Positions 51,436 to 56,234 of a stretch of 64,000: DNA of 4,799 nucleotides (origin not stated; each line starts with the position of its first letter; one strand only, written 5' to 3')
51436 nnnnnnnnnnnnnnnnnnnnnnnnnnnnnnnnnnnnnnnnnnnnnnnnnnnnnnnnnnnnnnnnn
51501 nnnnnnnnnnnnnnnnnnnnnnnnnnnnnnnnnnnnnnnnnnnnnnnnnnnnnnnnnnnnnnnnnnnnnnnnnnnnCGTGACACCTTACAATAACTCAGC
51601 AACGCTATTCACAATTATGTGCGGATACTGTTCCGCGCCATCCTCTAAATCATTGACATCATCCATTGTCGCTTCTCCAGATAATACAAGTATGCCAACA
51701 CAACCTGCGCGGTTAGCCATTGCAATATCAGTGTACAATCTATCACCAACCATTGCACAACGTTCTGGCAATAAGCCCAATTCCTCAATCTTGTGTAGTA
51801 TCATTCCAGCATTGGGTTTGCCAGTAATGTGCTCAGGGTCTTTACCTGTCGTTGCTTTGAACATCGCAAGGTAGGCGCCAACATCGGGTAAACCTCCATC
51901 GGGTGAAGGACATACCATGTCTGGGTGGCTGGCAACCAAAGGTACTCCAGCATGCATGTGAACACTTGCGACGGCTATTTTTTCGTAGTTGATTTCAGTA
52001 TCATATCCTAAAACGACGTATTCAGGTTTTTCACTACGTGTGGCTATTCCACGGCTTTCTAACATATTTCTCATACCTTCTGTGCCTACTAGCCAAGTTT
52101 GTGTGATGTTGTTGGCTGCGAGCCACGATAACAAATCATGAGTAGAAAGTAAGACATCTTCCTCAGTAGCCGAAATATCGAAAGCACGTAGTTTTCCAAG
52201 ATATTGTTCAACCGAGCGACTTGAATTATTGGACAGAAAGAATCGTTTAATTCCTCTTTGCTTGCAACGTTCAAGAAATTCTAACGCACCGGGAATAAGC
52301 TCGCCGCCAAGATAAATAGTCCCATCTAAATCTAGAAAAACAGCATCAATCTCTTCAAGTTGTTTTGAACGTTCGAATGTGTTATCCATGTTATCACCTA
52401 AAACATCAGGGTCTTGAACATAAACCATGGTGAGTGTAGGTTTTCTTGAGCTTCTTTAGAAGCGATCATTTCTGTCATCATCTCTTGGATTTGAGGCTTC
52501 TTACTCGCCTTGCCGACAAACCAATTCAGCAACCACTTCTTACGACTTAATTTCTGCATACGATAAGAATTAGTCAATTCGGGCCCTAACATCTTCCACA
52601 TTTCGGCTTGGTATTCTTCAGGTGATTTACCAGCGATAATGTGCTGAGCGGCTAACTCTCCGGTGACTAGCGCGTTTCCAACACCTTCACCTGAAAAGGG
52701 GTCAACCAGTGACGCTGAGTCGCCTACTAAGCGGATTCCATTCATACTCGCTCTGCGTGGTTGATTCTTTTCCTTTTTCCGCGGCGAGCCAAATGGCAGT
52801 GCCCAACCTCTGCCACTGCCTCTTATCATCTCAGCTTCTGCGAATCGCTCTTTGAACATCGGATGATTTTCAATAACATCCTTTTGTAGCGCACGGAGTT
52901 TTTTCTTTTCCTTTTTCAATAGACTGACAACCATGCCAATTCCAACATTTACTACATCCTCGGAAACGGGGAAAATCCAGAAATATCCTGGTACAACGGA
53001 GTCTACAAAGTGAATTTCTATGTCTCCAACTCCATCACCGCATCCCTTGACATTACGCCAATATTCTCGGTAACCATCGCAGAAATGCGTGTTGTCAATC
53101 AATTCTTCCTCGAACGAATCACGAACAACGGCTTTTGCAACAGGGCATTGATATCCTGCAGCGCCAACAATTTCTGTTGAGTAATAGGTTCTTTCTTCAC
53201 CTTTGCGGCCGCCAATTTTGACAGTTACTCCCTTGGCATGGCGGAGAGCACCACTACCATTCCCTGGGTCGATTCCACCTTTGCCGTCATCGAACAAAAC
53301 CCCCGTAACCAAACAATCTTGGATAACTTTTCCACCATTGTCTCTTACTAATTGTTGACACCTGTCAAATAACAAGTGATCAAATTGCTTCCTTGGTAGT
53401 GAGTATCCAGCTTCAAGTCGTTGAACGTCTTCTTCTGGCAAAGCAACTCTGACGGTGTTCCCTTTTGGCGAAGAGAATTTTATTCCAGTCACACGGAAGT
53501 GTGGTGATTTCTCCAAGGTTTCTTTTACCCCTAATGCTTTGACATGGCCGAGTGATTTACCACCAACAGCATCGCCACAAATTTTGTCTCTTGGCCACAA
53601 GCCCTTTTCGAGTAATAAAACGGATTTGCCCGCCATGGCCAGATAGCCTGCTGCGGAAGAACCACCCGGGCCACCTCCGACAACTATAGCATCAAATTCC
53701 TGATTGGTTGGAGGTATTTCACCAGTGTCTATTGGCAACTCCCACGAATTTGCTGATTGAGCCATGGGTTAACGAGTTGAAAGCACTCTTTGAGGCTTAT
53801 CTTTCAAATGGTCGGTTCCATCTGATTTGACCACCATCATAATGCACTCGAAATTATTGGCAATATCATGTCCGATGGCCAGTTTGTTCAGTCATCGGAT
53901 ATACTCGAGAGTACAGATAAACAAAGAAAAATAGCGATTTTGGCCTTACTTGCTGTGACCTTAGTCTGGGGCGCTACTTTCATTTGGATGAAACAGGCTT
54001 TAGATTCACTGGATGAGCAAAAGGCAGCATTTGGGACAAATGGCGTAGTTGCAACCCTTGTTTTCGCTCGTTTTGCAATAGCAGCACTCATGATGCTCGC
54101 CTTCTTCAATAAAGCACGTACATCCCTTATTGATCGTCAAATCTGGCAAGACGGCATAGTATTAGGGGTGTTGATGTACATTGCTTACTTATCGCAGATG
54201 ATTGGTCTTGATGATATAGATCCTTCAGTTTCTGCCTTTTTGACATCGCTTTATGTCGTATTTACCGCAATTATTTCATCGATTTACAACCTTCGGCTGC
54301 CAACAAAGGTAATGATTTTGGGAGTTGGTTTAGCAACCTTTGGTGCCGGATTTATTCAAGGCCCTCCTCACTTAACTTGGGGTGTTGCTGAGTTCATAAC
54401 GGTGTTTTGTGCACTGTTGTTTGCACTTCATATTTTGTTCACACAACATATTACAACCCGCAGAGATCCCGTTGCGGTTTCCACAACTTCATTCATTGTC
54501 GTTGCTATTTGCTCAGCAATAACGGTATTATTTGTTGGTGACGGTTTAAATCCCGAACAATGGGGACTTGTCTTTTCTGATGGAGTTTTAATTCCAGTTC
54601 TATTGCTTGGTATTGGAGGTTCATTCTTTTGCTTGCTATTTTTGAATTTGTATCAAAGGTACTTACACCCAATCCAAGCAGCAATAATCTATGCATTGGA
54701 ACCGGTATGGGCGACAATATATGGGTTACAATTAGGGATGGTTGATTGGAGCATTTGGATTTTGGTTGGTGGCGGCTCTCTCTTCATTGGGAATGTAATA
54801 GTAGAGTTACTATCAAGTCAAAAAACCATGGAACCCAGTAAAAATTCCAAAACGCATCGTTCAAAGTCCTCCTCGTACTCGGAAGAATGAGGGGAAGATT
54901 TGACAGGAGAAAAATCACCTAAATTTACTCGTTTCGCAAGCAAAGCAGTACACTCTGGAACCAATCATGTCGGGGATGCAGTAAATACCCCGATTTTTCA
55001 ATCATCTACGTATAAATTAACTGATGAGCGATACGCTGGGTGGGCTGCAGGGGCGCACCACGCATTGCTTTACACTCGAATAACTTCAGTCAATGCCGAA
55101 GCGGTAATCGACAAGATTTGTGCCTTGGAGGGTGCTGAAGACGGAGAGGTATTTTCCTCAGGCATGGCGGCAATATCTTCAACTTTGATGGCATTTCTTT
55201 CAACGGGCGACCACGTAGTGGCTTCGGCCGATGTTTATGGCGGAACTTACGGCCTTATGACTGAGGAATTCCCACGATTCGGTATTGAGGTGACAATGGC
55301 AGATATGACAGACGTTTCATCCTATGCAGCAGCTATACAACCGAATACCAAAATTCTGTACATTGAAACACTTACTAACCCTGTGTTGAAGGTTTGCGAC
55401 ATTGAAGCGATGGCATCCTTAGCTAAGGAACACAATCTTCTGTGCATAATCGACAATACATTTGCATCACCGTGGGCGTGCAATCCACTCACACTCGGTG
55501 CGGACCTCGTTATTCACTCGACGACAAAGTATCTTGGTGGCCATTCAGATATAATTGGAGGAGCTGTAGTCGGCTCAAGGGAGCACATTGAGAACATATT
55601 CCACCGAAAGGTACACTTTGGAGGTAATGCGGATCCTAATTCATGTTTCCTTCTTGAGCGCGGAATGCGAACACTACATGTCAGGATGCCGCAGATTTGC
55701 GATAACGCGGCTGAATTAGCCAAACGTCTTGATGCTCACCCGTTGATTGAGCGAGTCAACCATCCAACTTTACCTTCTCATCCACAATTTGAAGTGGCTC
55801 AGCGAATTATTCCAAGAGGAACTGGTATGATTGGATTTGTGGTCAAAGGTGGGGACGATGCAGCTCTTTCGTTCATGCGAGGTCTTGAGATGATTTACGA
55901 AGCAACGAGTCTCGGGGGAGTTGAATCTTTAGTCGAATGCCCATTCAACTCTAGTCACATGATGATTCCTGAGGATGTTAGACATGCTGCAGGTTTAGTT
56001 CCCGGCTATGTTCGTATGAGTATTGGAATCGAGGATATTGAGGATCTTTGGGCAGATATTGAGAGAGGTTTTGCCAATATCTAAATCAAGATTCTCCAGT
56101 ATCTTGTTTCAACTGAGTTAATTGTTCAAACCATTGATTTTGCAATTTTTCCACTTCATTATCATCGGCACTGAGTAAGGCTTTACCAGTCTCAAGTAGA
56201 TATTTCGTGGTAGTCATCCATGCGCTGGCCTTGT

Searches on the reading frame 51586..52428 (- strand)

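Call 17: search_protein_families(library=pfam, proteins=[window:51586-52428:-])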
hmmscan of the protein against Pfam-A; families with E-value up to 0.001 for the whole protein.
window:51586-52428:- (280 aa): 6 families
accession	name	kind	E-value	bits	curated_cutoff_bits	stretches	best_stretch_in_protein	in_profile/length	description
PF13344.12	Hydrolase_6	-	2.8e-22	79.1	27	1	30-128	1-100/101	Haloacid dehalogenase-like hydrolase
PF13242.12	Hydrolase_like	-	1.3e-19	70.3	22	1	202-279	2-75/75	HAD-hyrolase-like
PF00702.32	Hydrolase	-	7.4e-19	69.3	26.4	2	106-242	48-191/191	haloacid dehalogenase-like hydrolase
PF13419.12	HAD_2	-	9.1e-10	39.4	23.8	1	202-246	133-176/178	Haloacid dehalogenase-like hydrolase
PF09419.16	PGP_phosphatase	-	2.4e-06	27.7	20.4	1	221-250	136-165/168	Mitochondrial PGP phosphatase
PF03767.20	Acid_phosphat_B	-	0.00046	20.2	27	0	44-98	121-175/230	HAD superfamily, subfamily IIIB (Acid phosphatase)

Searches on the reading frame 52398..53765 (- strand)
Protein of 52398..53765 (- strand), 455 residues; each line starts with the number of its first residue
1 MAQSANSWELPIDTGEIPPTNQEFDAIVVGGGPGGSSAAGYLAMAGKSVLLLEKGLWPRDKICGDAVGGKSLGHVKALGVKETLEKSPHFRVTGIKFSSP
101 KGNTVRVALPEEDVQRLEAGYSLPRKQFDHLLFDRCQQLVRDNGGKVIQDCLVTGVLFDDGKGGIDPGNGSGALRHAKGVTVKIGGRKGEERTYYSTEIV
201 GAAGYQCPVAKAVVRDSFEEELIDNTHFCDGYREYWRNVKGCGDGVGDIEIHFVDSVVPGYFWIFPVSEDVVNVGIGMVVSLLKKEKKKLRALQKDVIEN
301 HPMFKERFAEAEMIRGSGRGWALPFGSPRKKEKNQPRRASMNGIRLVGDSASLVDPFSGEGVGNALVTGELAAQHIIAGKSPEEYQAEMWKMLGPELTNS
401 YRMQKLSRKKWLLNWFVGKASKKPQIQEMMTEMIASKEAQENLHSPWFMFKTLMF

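Call 17: search_protein_families(library=pfam, proteins=[window:52398-53765:-])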
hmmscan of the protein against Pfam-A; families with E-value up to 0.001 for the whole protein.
window:52398-53765:- (455 aa): 6 families
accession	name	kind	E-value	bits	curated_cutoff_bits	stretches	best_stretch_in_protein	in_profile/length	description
PF01494.25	FAD_binding_3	-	1.4e-08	34.8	22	1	24-213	2-167/349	FAD binding domain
PF22578.2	GGR_cat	-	2.3e-08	34.2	27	1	250-305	21-76/88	Geranylgeranyl reductase catalytic domain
PF13450.12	NAD_binding_8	-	1.6e-05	25.5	21.9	1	28-55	1-28/68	NAD(P)-binding Rossmann-like domain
PF12831.13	FAD_oxidored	-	7.9e-05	22.6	27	1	25-57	1-33/416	FAD dependent oxidoreductase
PF01266.30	DAO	-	0.00015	21.8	27.9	1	25-169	1-150/353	FAD dependent oxidoreductase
PF07992.20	Pyr_redox_2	-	0.00035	20.5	26.1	1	25-59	2-37/291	Pyridine nucleotide-disulphide oxidoreductase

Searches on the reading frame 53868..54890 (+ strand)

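Call 17: search_protein_families(library=pfam, proteins=[window:53868-54890:+])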
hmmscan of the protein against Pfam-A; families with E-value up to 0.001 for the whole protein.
window:53868-54890:+ (340 aa): 1 family
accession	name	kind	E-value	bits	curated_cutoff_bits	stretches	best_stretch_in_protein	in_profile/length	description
PF00892.27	EamA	-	2.2e-21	77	28.2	2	22-163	2-133/135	EamA-like transporter family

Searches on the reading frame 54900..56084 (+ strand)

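Call 17: search_protein_families(library=pfam, proteins=[window:54900-56084:+])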
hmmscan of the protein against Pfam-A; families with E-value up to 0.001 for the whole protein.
window:54900-56084:+ (394 aa): 5 families
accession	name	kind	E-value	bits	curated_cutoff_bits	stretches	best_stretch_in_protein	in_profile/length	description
PF01053.26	Cys_Met_Meta_PP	-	2.7e-125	418.3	27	1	14-391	2-380/381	Cys/Met metabolism PLP-dependent enzyme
PF06838.17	Met_gamma_lyase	-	2.8e-08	33.2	24.2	1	84-274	78-287/405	Methionine gamma-lyase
PF00155.27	Aminotran_1_2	-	3.4e-05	23.7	19.7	1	79-189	65-189/361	Aminotransferase class I and II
PF03841.19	SelA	-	0.00014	21.5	22.8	0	67-236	50-236/367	L-seryl-tRNA selenium transferase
PF00266.25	Aminotran_5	-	0.00016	21.2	21.5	1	100-243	85-229/371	Aminotransferase class-V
